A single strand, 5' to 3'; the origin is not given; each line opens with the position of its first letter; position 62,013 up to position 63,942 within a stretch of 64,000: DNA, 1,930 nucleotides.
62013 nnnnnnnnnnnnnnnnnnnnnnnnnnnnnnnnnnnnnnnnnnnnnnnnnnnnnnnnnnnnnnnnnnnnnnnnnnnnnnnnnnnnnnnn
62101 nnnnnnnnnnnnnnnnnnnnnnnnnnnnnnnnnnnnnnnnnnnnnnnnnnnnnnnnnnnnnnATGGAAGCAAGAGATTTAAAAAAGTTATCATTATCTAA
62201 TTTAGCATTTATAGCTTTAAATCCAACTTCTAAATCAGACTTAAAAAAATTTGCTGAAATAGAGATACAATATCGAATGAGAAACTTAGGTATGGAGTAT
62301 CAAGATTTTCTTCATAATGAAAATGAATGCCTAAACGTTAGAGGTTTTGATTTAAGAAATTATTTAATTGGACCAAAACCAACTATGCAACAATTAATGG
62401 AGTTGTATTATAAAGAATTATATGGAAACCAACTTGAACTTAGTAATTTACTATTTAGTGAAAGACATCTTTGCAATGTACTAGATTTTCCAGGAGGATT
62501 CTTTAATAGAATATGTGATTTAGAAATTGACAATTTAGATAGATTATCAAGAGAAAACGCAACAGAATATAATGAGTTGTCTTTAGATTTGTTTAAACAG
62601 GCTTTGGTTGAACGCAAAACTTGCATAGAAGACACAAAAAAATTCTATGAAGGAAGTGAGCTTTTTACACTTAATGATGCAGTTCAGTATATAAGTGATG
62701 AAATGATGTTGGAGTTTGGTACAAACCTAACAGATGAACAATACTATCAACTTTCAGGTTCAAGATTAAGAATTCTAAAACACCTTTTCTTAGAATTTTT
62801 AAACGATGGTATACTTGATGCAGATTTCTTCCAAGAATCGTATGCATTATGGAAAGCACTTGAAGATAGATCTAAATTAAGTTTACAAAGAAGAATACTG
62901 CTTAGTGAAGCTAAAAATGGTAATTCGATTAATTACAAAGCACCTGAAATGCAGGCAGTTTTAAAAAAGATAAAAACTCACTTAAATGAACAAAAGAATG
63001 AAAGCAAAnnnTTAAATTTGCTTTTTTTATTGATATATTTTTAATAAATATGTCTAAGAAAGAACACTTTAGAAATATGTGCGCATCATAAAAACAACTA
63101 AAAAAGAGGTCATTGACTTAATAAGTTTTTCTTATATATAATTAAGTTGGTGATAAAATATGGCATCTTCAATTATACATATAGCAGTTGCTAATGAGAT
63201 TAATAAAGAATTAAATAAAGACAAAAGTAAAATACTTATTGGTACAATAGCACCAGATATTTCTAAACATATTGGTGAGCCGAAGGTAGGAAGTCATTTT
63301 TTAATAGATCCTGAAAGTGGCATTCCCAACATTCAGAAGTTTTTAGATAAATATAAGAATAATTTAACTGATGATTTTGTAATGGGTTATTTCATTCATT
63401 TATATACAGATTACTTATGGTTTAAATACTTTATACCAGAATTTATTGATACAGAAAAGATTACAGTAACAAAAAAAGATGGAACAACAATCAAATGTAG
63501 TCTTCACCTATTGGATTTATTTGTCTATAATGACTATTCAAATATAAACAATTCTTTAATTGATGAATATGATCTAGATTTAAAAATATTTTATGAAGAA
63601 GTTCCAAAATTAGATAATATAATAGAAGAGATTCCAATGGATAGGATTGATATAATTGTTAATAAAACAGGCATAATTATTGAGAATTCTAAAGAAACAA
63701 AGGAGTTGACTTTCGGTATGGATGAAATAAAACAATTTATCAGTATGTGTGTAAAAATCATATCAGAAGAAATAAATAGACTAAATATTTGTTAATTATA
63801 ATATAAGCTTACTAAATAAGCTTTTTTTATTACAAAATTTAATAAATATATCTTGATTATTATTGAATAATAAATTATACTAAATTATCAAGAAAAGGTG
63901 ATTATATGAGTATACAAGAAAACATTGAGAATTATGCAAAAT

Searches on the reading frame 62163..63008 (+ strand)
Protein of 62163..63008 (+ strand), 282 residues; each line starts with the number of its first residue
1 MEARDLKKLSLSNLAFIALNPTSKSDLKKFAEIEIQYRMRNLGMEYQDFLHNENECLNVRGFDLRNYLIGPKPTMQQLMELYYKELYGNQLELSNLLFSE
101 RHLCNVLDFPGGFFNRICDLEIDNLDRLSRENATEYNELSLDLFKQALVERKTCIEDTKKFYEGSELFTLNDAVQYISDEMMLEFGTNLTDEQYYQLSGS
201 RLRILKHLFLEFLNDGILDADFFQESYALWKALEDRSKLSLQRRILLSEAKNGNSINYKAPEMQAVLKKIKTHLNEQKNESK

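Call 9: search_protein_families(library=pfam, proteins=[window:62163-63008:+])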
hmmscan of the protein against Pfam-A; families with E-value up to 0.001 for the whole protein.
window:62163-63008:+ (282 aa): 0 families

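Call 71: find_encoding_contigs(protein=window:62163-63008:+, flank=10000, max_places=10)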
Protein window:62163-63008:+ (282 aa): 2 contigs read that carry it; 1 place shown.
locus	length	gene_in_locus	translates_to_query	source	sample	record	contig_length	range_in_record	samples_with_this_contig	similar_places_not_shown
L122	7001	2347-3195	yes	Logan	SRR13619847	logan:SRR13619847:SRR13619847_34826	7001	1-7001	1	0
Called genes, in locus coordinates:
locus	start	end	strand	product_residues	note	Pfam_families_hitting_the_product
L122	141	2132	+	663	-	PF04851:ResIII, PF00270:DEAD, PF00271:Helicase_C, PF19833:RecG_dom3_C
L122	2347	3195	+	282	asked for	-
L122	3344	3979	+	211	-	-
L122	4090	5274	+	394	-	-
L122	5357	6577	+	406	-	PF00768:Peptidase_S11, PF07943:PBP5_C (weak)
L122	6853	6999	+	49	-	?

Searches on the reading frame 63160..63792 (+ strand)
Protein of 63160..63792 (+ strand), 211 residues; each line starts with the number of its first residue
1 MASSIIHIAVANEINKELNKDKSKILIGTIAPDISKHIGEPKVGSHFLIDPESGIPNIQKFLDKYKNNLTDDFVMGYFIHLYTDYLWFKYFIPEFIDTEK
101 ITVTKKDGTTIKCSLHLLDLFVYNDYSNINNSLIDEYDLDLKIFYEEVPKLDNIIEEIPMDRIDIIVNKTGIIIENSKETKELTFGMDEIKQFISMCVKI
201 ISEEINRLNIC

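Call 27: find_encoding_contigs(protein=window:63160-63792:+, flank=10000, max_places=4)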
Protein window:63160-63792:+ (211 aa): 2 contigs read that carry it; 1 place shown.
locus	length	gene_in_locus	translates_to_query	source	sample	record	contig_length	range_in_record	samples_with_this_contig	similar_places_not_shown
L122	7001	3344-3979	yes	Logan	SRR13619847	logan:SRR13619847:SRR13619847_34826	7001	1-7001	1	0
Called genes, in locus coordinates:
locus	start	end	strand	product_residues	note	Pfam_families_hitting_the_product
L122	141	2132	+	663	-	PF04851:ResIII, PF00270:DEAD, PF00271:Helicase_C, PF19833:RecG_dom3_C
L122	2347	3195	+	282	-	-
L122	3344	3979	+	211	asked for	-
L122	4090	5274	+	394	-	-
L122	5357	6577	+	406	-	PF00768:Peptidase_S11, PF07943:PBP5_C (weak)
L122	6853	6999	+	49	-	?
